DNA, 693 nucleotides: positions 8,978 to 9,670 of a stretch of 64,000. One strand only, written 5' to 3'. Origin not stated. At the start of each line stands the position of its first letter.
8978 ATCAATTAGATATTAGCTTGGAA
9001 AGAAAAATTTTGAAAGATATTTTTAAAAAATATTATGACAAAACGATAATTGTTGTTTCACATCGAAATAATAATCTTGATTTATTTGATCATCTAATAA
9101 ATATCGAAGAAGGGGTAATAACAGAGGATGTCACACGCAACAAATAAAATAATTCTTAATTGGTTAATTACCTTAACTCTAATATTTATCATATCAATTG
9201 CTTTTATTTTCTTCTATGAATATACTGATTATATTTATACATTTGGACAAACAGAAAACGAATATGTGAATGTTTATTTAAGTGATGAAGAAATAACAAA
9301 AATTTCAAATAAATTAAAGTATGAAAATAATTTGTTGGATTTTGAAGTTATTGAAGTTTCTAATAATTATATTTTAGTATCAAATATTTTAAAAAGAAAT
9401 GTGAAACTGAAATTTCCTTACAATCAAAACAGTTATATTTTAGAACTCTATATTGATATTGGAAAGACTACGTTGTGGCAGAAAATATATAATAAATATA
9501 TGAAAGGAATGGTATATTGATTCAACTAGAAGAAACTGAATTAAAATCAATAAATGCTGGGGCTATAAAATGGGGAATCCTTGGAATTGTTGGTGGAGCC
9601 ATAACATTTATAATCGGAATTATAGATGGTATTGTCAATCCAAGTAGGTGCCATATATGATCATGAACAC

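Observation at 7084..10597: Two-peptide (class IIb-like) bacteriocin locus inserted between rsmD and rpsU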

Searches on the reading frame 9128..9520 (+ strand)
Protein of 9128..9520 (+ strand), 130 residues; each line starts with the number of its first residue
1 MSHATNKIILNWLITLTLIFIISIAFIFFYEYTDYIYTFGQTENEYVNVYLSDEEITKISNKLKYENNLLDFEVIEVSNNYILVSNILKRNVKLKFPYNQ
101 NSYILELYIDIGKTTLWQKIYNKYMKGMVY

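Call 3: search_protein_families(library=pfam, proteins=[window:9128-9520:+], max_evalue=0.1)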
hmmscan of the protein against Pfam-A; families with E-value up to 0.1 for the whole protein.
window:9128-9520:+ (130 aa): 0 families

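Call 6: search_protein_families(library=ncbifam, proteins=[window:9128-9520:+], max_evalue=0.1)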
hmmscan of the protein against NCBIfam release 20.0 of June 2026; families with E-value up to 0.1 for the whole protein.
window:9128-9520:+ (130 aa): 1 family
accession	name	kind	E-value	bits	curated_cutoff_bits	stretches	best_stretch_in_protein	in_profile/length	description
NF045999.1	MAG1140_fam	equivalog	0.0096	16.1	35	1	5-122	5-126/126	MAG1140 family protein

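Call 10: find_encoding_contigs(protein=window:9128-9520:+, flank=10000, max_places=10)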
Protein window:9128-9520:+ (130 aa): 2 contigs read that carry it; 2 places shown.
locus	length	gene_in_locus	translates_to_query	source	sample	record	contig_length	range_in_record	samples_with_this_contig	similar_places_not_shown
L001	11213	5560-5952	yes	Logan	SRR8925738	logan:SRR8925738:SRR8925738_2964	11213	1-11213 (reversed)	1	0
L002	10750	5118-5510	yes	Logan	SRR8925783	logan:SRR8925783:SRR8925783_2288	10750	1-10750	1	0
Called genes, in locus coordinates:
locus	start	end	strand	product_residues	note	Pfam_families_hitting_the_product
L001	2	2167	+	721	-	?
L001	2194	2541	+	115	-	PF14071:YlbD_coat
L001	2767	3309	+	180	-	PF03602:Cons_hypoth95, PF05175:MTS, PF02086:MethyltransfD12 (faint), PF13847:Methyltransf_31 (weak), PF09445:Methyltransf_15 (weak)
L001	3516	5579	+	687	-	PF03412:Peptidase_C39, PF13529:Peptidase_C39_2 (weak), PF00664:ABC_membrane, PF00005:ABC_tran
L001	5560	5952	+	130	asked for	-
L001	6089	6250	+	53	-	-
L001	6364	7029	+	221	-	PF04542:Sigma70_r2, PF04545:Sigma70_r4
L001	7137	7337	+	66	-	PF01165:Ribosomal_S21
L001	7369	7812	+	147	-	PF09424:YqeY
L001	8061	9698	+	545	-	PF00749:tRNA-synt_1c, PF19269:Anticodon_2 (weak)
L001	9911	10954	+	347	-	-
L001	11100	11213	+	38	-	?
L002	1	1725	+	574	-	?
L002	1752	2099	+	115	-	PF14071:YlbD_coat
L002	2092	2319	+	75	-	PF14003:YlbE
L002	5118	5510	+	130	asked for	-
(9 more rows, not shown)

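Call 12: find_homologous_proteins(query=window:9128-9520:+, max_evalue=0.01)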
Query window:9128-9520:+ (130 aa): 1 proteins with E <= 0.01 among 18 candidates.
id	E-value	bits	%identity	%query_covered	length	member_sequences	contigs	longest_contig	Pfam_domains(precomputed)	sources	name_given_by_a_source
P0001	3.2e-75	269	100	100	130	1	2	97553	-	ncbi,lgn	-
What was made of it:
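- Tried and rejected: The word-indexed search with the 130-aa protein found only itself (call 12).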

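Call 13: list_cluster_members(proteins=[window:9128-9520:+, window:7084-9147:+, window:9932-10597:+, window:9657-9818:+, window:9517-9660:+, window:6335-6877:+, window:10705-10905:+])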
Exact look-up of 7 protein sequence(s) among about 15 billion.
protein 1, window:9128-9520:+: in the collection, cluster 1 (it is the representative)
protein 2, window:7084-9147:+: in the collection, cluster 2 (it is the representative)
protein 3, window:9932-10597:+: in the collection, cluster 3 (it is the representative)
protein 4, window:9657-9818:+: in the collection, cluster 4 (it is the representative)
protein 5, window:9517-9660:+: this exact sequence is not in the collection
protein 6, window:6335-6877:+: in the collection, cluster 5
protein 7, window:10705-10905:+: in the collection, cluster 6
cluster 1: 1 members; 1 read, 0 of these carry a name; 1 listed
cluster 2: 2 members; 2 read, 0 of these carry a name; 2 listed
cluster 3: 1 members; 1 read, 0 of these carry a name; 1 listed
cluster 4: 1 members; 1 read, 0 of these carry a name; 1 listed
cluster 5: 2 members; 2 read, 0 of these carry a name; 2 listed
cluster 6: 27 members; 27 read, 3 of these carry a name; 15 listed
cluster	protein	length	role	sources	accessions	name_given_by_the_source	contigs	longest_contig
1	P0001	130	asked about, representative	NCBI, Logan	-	-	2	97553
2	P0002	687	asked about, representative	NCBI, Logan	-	-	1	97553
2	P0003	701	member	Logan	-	-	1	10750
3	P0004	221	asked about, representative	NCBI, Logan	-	-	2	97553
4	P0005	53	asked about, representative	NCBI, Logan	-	-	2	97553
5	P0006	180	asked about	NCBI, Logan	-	-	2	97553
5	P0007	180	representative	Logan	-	-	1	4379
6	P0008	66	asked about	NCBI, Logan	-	-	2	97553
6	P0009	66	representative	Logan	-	-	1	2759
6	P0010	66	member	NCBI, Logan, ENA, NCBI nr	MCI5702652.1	MAG: 30S ribosomal protein S21 [Erysipelotrichaceae bacterium] | 30S ribosomal protein S21 [Erysipelotrichaceae bacterium]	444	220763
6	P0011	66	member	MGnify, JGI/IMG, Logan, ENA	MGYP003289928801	FL=1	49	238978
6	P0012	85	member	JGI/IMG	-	small subunit ribosomal protein S21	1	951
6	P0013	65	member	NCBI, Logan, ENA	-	-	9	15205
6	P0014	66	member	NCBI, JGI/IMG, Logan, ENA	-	-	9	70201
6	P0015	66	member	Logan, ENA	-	-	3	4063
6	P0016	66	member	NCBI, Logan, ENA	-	-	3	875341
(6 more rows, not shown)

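Call 14: find_encoding_contigs(protein=P0010, flank=8000, max_places=10)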
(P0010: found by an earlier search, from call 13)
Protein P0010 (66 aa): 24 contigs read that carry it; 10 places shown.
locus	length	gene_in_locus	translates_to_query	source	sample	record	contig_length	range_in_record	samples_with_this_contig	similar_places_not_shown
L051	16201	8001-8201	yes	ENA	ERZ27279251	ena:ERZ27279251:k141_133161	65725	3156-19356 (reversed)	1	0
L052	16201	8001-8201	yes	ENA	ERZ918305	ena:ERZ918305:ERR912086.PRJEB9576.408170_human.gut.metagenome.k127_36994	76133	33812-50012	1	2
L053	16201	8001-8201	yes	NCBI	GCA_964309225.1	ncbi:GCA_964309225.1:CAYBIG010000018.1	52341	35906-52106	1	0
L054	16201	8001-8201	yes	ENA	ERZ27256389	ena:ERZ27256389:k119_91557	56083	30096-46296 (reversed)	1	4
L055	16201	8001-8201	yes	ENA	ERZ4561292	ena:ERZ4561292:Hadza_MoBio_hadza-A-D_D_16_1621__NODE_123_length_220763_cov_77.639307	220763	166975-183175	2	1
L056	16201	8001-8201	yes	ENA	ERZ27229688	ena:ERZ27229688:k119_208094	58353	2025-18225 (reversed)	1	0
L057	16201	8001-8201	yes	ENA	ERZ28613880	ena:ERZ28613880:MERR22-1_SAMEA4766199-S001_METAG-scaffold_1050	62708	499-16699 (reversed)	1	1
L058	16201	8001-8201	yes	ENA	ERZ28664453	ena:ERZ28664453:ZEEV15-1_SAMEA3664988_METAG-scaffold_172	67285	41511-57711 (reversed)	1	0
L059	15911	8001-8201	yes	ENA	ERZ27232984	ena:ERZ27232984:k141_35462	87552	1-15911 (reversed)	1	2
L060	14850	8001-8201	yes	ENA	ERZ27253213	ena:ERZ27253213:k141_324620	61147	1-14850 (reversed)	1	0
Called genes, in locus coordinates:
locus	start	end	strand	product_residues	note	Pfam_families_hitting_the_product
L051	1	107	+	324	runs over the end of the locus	PF07451:SpoVAD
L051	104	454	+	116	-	PF03862:SpoVAC_SpoVAEB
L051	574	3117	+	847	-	PF00521:DNA_topoisoIV, PF03989:DNA_gyraseA_C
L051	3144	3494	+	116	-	PF14071:YlbD_coat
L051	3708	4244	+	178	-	PF03602:Cons_hypoth95, PF06325:PrmA, PF02005:TRM, PF05175:MTS, PF02475:TRM5-TYW2_MTfase, PF01170:UPF0020 (weak), PF09445:Methyltransf_15 (weak), PF13847:Methyltransf_31, +2 more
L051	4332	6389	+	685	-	PF03412:Peptidase_C39, PF00664:ABC_membrane, PF00005:ABC_tran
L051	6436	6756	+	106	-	-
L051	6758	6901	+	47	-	-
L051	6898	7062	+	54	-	-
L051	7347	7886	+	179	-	PF02915:Rubrerythrin, PF21349:RUBY_RBDX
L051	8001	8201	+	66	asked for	PF01165:Ribosomal_S21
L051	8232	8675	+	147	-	PF09424:YqeY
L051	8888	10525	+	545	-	PF00749:tRNA-synt_1c, PF19269:Anticodon_2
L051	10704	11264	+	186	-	-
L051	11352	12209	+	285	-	-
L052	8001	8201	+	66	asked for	PF01165:Ribosomal_S21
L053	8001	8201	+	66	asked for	PF01165:Ribosomal_S21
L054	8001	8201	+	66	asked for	PF01165:Ribosomal_S21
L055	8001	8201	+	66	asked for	PF01165:Ribosomal_S21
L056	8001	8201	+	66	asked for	PF01165:Ribosomal_S21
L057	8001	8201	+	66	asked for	PF01165:Ribosomal_S21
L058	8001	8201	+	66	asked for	PF01165:Ribosomal_S21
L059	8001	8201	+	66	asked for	PF01165:Ribosomal_S21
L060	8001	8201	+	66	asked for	PF01165:Ribosomal_S21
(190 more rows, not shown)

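Call 26: find_encoding_contigs(protein=P0016, flank=7000, max_places=3)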
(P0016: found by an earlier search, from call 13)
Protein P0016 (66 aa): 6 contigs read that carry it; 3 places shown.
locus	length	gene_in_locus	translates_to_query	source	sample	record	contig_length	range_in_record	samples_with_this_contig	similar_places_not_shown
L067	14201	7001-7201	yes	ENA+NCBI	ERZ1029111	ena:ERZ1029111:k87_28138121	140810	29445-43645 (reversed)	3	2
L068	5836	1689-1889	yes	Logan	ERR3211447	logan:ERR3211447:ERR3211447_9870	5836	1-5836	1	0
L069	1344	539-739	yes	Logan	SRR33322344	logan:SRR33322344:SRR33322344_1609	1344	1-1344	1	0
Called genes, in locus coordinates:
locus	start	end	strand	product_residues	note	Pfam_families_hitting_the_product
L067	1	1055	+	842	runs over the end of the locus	PF00521:DNA_topoisoIV, PF03989:DNA_gyraseA_C (weak)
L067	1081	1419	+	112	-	PF14071:YlbD_coat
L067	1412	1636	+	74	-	PF14003:YlbE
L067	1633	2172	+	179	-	PF03602:Cons_hypoth95, PF05175:MTS, PF01555:N6_N4_Mtase (faint), PF02086:MethyltransfD12 (faint)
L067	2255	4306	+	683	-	PF03412:Peptidase_C39, PF13529:Peptidase_C39_2 (weak), PF00664:ABC_membrane, PF00005:ABC_tran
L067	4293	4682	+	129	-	-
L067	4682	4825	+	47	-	-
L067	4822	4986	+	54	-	-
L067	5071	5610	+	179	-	PF02915:Rubrerythrin, PF21349:RUBY_RBDX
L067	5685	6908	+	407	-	PF08239:SH3_3 (faint), PF03734:YkuD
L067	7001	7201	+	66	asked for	PF01165:Ribosomal_S21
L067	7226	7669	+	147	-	PF09424:YqeY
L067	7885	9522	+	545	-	PF00749:tRNA-synt_1c, PF19269:Anticodon_2 (weak)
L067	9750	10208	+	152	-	-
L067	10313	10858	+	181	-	-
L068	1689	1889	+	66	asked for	PF01165:Ribosomal_S21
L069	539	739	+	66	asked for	PF01165:Ribosomal_S21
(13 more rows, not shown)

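Call 27: find_encoding_contigs(protein=P0011, flank=7000, max_places=4)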
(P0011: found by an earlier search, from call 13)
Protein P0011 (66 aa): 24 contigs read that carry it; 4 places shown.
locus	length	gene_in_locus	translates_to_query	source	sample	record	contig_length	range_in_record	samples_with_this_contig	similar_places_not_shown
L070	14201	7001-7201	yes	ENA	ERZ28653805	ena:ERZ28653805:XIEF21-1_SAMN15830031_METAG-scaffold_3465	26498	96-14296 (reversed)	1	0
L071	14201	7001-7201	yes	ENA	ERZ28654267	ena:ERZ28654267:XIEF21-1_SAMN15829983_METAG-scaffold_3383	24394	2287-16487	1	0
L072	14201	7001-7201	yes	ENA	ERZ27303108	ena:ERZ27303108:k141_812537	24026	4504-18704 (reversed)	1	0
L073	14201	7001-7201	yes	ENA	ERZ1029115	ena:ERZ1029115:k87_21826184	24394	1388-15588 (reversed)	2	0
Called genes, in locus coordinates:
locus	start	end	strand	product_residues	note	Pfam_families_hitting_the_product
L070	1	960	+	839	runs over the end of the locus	PF00521:DNA_topoisoIV, PF03989:DNA_gyraseA_C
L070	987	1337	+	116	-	PF14071:YlbD_coat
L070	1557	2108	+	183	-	PF03602:Cons_hypoth95, PF06325:PrmA, PF05175:MTS (weak), PF02086:MethyltransfD12 (faint), PF09445:Methyltransf_15 (faint)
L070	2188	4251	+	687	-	PF03412:Peptidase_C39, PF13529:Peptidase_C39_2, PF00664:ABC_membrane, PF00005:ABC_tran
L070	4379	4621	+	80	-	-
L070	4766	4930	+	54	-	-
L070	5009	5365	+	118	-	PF01475:FUR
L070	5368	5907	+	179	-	PF02915:Rubrerythrin, PF21349:RUBY_RBDX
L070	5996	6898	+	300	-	PF00882:Zn_dep_PLPC (weak)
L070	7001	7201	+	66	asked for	PF01165:Ribosomal_S21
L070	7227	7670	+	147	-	PF09424:YqeY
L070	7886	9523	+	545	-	PF00749:tRNA-synt_1c, PF19269:Anticodon_2 (weak)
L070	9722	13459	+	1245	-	PF24391:HD-CE (faint), PF01966:HD (weak)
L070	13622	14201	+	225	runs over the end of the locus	?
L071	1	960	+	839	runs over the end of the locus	PF00521:DNA_topoisoIV, PF03989:DNA_gyraseA_C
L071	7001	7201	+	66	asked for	PF01165:Ribosomal_S21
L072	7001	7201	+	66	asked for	PF01165:Ribosomal_S21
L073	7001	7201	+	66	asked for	PF01165:Ribosomal_S21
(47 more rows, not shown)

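Call 28: find_encoding_contigs(protein=P0014, flank=7000, max_places=4)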
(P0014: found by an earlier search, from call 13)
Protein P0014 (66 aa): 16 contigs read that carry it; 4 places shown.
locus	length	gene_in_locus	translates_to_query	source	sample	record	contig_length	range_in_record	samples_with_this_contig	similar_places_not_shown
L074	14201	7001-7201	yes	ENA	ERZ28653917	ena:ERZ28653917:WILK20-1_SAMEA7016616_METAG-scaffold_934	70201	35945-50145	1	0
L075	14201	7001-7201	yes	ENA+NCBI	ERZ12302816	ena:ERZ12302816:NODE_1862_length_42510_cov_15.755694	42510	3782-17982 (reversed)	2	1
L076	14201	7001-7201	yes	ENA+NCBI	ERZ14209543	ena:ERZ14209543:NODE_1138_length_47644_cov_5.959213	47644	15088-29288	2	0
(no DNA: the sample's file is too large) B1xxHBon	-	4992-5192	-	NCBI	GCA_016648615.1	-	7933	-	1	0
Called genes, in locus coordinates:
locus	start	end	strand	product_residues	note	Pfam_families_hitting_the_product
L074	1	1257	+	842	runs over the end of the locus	PF00521:DNA_topoisoIV, PF03989:DNA_gyraseA_C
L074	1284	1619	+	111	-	PF14071:YlbD_coat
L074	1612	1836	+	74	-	PF14003:YlbE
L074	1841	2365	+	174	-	PF03602:Cons_hypoth95, PF02475:TRM5-TYW2_MTfase (weak), PF05175:MTS, PF06325:PrmA (weak), PF02086:MethyltransfD12 (weak), PF13847:Methyltransf_31 (weak)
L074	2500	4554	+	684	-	PF03412:Peptidase_C39, PF13529:Peptidase_C39_2 (weak), PF00664:ABC_membrane, PF00005:ABC_tran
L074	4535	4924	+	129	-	-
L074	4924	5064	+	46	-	-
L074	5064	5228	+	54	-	-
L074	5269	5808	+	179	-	PF02915:Rubrerythrin, PF21349:RUBY_RBDX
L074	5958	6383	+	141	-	-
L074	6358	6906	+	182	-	PF03734:YkuD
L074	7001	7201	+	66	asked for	PF01165:Ribosomal_S21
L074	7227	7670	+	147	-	PF09424:YqeY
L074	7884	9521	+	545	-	PF00749:tRNA-synt_1c, PF19269:Anticodon_2 (weak)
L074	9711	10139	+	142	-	-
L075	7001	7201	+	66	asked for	PF01165:Ribosomal_S21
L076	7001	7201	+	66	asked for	PF01165:Ribosomal_S21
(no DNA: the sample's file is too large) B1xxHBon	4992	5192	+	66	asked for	PF01165:Ribosomal_S21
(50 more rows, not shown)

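Call 34: find_homologous_proteins(query=A5, max_evalue=1)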
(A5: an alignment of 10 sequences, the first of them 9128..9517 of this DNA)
Query A5 (10 sequences) (130 aa, profile of the alignment): 12 proteins with E <= 1 among 2018 candidates.
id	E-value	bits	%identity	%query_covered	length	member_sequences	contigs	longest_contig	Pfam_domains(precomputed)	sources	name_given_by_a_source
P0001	1.1e-42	163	100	100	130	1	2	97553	-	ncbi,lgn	-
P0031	1.6e-23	101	24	86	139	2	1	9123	-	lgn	-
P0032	9.8e-22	95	29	62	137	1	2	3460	-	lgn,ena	-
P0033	7.6e-20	89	30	84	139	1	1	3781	-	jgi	jgi:biopolymer transport protein ExbD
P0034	1.6e-19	88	23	49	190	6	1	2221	-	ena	-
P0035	1.0e-18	86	-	-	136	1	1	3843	-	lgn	-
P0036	1.8e-14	72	27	84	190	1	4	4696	-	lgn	-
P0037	2.7e-14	71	42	18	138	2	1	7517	-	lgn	-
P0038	6.4e-14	70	26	65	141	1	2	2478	-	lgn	-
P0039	4.8e-13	67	26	88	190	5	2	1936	-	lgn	-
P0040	5.6e-13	67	-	-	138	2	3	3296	-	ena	-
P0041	8.7e-13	66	-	-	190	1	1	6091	-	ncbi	-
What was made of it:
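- Tried and rejected: The 130-aa protein as ExbD, which is a JGI name for one homologue (call 34).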

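Call 36: search_protein_families(library=ncbifam, alignment_id=A5, max_evalue=1)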
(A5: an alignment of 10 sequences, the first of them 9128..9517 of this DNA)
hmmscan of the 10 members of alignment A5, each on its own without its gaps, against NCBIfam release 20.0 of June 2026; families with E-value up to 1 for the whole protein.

A. member 1, window:9128-9517:+ (130 aa): 1 family
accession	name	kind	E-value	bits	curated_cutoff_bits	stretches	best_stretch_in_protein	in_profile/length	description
NF045999.1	MAG1140_fam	equivalog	0.0096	16.1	35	1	5-122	5-126/126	MAG1140 family protein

B. families by the number of members that match (of 10 scanned): 8 families
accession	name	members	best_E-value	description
NF045999.1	MAG1140_fam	3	0.0096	MAG1140 family protein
TIGR00206.1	fliF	3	0.14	flagellar basal-body MS-ring/collar protein FliF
NF011041.0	PRK14471.1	1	0.0043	F0F1 ATP synthase subunit B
TIGR02624.1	rhamnu_1P_ald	1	0.089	rhamnulose-1-phosphate aldolase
NF002963.0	PRK03634.1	1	0.12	rhamnulose-1-phosphate aldolase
NF009146.0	PRK12496.1-3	1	0.14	hypothetical protein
NF053805.1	TsiR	1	0.19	immunity protein TsiR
NF050123.1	SURF1_Mycobac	1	0.22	SURF1 family cytochrome oxidase biogenesis protein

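Call 47: predict_structure(alignment_id=A6)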
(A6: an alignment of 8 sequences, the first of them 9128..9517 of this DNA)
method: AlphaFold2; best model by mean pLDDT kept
length: 130 residues; sequences in the alignment: 8
mean_pLDDT: 73.0   pTM: 0.48
mean pLDDT of the five models: 73.0, 69.7, 69.5, 66.6, 60.9
residues with pLDDT >= 90: 11; 70-90: 76; 50-70: 40; < 50: 3
segments of 3 or more residues with pLDDT < 50: 128-130
pLDDT, mean of each block of 10 residues (from residue 1): 77 94 86 78 73 68 71 73 60 58 71 77 62
secondary structure, 60 per line:
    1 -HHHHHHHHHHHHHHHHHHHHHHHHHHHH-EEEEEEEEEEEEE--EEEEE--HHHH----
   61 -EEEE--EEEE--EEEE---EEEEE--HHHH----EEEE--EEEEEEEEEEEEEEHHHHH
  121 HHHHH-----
elements in order: H2-29 E31-43 E46-50 H53-56 E62-65 E68-71 E74-77 E81-85 H88-91 E96-99 E102-115 H116-125

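Call 49: search_protein_representatives(alignment_id=A6)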
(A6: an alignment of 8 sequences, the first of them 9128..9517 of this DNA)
Query: 8 sequences, 139 profile positions. Proteins with E-value up to 0.001 (for the whole library): 426; up to 1e-10: 61; up to 1e-30: 2. The best 150 are listed.
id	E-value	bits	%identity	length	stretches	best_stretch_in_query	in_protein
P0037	4.3e-41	156.5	-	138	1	1-137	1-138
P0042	1.1e-40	155.1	-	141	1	1-139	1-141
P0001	1.8e-29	118.8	-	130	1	4-138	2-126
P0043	9.9e-24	100.2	-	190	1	1-138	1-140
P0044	1.3e-23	99.9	-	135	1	1-132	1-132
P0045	1.4e-23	99.7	-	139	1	1-137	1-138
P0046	1.8e-23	99.4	-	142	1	1-138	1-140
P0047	8.4e-21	90.7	-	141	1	1-139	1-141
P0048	5.9e-20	88.0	-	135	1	1-138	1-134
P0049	1.3e-18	83.7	-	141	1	12-138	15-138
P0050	3.4e-18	82.3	-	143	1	13-138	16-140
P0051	2.5e-17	79.5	-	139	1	1-137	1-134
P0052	4.6e-17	78.6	-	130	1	1-105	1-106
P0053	2.7e-16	76.2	-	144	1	1-139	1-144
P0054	4.2e-16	75.5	-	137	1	6-138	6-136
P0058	2.5e-15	73.0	-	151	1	8-138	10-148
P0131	1.0e-09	54.8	-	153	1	19-138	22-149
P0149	5.6e-09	52.4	-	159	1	17-137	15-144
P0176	6.4e-08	49.0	-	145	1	20-134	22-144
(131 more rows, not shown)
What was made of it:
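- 9128..9520 (+): 130-aa miniature membrane-fusion-like protein: transmembrane helix 2-29 plus a beta-barrel. Putative export accessory protein; an immunity role is not excluded. It overlaps the PCAT gene by 20 nt. The family has 426 clusters at E<=1e-3, nearly all 130-155 aa (call 49).
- Tried and rejected: The exhaustive profile search was needed (call 49).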

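Call 52: search_protein_families(library=pfam, alignment_id=A7, max_evalue=1)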
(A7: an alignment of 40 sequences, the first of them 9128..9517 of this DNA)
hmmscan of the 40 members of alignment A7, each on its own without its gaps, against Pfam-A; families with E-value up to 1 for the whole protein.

A. member 1, window:9128-9517:+ (130 aa): 2 families
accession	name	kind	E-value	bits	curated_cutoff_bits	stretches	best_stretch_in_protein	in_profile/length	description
PF18938.6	aRib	-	0.11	12.8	27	1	51-80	18-47/71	Atypical Rib domain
PF18072.6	FGAR-AT_linker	-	0.18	12.8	26.6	1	42-74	3-36/50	Formylglycinamide ribonucleotide amidotransferase linker domain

B. families by the number of members that match (of 40 scanned): 44 families (the first 25 are shown)
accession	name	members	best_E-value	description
PF01151.23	ELO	1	0.0065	GNS1/SUR4 family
PF06143.16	Baculo_11_kDa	1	0.0099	Baculovirus 11 kDa family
PF01789.22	PsbP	1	0.015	PsbP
PF06653.16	Claudin_3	1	0.015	Tight junction protein, Claudin-like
PF06387.16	Calcyon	1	0.015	D1 dopamine receptor-interacting protein (calcyon)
PF25810.1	TMEM218_N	1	0.016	Transmembrane protein 218, N-terminal domain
PF00434.23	VP7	1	0.017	Glycoprotein VP7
PF13314.11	DUF4083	1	0.018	Domain of unknown function (DUF4083)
PF11337.13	DUF3139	1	0.02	Protein of unknown function (DUF3139)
PF14321.11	DUF4382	1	0.023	Domain of unknown function (DUF4382)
PF24061.1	LBD_receptor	1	0.027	Putative ionotropic receptor, ligand binding domain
PF03731.21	Ku_N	1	0.038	Ku70/Ku80 N-terminal alpha/beta domain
PF08009.16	CDP-OH_P_tran_2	1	0.038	CDP-alcohol phosphatidyltransferase 2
PF19262.4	DUF5905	1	0.038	Family of unknown function (DUF5905)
PF15872.10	SRTM1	1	0.044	Serine-rich and transmembrane domain-containing protein 1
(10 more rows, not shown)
